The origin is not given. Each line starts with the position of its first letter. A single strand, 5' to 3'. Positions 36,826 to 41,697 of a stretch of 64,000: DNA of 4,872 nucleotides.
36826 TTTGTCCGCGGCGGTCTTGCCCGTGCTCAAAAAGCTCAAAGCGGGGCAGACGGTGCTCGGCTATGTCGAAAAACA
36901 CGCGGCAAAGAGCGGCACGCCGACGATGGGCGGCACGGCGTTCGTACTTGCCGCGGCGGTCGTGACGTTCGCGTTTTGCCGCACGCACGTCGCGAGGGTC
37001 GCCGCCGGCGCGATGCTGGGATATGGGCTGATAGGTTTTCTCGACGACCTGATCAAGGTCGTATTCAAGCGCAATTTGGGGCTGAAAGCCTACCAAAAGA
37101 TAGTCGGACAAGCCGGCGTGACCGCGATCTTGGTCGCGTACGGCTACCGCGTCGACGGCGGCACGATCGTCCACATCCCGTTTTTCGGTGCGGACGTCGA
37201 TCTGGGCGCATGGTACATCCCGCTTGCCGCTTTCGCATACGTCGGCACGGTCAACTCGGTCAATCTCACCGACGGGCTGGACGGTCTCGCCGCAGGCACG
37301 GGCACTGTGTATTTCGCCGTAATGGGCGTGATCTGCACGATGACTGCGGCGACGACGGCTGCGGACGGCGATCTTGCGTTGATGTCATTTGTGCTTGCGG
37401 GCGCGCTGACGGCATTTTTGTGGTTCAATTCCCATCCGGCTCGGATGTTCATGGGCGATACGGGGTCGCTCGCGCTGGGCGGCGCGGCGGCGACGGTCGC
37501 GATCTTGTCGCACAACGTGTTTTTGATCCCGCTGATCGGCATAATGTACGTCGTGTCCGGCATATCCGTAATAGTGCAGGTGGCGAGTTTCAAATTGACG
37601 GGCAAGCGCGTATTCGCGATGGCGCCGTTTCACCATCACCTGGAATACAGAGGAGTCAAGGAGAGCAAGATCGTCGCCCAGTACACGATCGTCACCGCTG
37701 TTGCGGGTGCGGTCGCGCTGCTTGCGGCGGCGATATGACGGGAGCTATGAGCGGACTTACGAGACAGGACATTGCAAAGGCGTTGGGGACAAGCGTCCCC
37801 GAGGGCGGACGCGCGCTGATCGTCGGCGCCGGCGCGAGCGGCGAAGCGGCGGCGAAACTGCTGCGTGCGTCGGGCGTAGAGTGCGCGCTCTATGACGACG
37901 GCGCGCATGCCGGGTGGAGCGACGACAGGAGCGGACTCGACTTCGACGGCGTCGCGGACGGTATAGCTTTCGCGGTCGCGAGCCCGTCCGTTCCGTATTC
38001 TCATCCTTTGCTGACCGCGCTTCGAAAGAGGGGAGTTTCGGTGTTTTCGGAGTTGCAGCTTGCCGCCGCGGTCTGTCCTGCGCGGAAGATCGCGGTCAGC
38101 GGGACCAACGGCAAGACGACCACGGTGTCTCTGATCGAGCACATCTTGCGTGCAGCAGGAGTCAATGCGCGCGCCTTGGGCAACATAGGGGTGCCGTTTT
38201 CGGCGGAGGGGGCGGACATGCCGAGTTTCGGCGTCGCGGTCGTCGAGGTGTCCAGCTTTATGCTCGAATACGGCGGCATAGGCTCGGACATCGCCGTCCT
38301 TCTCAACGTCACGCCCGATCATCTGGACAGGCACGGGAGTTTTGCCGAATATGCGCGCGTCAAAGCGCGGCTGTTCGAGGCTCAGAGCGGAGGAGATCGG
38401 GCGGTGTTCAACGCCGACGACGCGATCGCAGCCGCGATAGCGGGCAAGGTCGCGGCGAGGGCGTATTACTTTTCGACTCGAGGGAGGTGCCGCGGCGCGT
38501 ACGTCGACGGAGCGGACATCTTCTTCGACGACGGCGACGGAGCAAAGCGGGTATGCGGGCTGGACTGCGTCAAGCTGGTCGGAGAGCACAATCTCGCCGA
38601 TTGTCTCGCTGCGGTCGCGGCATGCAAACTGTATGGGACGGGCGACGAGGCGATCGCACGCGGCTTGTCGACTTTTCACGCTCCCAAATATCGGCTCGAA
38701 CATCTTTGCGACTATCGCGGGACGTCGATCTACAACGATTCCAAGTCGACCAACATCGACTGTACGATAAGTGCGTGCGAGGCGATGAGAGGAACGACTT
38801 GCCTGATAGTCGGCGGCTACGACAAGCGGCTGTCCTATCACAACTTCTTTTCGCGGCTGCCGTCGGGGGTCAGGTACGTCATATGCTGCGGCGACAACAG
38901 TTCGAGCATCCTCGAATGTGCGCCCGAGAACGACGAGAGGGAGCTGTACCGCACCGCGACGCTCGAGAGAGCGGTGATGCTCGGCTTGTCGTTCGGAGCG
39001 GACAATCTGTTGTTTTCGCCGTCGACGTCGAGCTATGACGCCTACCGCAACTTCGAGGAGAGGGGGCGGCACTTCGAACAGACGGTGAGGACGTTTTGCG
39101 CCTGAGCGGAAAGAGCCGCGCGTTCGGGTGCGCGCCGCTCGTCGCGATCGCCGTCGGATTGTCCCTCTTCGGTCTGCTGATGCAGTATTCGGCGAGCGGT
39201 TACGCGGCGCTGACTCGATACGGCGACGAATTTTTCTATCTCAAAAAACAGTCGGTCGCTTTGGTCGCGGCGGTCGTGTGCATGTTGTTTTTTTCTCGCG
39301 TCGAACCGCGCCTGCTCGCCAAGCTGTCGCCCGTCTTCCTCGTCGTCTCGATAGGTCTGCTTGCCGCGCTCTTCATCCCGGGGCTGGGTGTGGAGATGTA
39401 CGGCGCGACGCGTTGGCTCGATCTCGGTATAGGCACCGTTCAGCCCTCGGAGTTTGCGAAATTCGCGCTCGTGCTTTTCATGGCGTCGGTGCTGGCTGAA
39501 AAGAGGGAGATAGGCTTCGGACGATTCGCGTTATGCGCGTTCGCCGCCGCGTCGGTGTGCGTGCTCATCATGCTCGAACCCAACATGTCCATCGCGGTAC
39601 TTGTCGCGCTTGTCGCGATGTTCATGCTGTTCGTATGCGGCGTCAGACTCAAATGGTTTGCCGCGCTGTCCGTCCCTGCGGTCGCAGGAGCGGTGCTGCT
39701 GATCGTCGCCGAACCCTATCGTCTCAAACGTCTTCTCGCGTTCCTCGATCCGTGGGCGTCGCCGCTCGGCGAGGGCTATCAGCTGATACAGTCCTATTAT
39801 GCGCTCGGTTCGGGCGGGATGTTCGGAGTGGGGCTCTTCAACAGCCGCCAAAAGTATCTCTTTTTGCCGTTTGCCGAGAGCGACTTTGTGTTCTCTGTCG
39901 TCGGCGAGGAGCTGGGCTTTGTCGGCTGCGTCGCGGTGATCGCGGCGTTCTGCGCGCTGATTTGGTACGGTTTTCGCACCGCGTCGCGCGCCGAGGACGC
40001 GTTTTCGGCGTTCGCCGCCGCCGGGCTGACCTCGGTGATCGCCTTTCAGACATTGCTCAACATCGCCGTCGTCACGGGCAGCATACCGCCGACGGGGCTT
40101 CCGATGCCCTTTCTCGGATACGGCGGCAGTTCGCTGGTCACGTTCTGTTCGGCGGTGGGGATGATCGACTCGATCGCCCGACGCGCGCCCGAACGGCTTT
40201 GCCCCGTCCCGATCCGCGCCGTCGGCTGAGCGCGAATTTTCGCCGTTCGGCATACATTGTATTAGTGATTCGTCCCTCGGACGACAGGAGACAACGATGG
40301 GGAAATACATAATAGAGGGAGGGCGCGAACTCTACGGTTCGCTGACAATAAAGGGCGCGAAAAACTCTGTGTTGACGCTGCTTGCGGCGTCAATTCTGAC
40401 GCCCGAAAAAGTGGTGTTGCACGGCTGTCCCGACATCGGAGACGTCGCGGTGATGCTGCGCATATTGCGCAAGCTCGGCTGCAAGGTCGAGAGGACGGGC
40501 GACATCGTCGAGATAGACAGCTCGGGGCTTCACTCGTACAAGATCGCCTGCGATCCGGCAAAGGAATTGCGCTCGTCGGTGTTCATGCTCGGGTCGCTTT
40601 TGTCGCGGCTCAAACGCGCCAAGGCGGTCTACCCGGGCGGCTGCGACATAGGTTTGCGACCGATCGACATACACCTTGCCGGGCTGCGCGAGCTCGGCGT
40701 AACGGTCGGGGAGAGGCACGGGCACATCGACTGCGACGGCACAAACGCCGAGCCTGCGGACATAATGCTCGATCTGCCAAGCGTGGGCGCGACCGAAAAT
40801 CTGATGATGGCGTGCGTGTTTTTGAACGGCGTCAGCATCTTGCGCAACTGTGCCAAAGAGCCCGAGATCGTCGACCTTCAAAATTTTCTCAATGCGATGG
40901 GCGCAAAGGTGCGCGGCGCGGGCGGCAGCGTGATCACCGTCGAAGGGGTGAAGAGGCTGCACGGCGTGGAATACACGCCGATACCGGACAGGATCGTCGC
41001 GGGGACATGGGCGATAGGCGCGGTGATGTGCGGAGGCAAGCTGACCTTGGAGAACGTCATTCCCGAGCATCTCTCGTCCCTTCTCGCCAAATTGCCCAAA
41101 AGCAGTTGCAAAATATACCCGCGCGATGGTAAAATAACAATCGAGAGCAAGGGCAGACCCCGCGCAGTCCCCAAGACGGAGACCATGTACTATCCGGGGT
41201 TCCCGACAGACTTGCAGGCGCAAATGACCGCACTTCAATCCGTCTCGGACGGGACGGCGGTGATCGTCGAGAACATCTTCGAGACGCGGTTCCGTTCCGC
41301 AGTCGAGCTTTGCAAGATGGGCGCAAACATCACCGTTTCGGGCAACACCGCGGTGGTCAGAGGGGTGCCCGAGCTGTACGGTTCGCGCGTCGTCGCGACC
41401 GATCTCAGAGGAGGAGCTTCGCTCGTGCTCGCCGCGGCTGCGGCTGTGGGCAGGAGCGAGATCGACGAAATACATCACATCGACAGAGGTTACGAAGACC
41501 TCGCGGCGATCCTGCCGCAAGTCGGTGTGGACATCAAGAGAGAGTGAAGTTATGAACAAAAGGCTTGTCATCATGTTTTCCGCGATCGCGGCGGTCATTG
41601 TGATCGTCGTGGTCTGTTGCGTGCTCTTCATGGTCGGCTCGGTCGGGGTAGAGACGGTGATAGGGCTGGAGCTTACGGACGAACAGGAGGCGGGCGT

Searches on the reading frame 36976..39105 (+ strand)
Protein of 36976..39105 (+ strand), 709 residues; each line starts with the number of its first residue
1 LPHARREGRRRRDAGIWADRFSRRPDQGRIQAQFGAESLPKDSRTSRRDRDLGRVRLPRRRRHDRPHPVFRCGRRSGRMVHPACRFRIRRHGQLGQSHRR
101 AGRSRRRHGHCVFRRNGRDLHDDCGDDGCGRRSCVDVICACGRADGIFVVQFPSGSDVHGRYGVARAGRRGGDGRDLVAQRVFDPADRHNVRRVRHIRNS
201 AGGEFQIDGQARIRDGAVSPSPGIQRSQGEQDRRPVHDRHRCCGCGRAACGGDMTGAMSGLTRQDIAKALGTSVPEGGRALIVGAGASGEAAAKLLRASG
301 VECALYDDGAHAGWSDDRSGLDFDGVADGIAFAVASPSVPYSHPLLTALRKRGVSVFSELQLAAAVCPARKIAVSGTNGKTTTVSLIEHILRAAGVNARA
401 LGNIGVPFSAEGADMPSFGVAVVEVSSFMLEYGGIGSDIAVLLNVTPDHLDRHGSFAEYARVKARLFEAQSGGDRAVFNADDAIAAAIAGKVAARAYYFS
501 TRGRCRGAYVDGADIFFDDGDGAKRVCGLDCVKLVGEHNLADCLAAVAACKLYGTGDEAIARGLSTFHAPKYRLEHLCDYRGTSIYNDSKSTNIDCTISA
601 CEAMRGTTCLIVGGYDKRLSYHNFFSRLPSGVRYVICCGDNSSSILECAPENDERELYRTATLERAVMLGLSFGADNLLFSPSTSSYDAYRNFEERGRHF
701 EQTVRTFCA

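Call 88: search_protein_families(library=pfam, proteins=[window:36976-39105:+], max_evalue=0.00001)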
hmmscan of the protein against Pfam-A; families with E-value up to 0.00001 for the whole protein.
window:36976-39105:+ (709 aa): 1 family
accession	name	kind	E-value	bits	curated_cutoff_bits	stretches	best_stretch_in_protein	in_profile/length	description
PF08245.18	Mur_ligase_M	-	5.1e-29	102.1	24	1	374-550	1-200/200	Mur ligase middle domain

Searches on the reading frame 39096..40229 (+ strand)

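Call 88: search_protein_families(library=pfam, proteins=[window:39096-40229:+], max_evalue=0.00001)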
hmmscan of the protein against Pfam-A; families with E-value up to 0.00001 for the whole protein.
window:39096-40229:+ (377 aa): 1 family
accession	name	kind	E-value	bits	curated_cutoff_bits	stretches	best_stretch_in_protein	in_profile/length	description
PF01098.24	FTSW_RODA_SPOVE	-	1.4e-99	333.9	26.4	1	17-363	6-353/356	Cell cycle protein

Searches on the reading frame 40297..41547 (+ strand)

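Call 88: search_protein_families(library=pfam, proteins=[window:40297-41547:+], max_evalue=0.00001)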
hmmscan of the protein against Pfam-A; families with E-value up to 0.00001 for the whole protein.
window:40297-41547:+ (416 aa): 1 family
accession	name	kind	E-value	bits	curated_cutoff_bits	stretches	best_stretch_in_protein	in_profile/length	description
PF00275.25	EPSP_synthase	-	3e-83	280.3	22.8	1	7-403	2-414/417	EPSP synthase (3-phosphoshikimate 1-carboxyvinyltransferase)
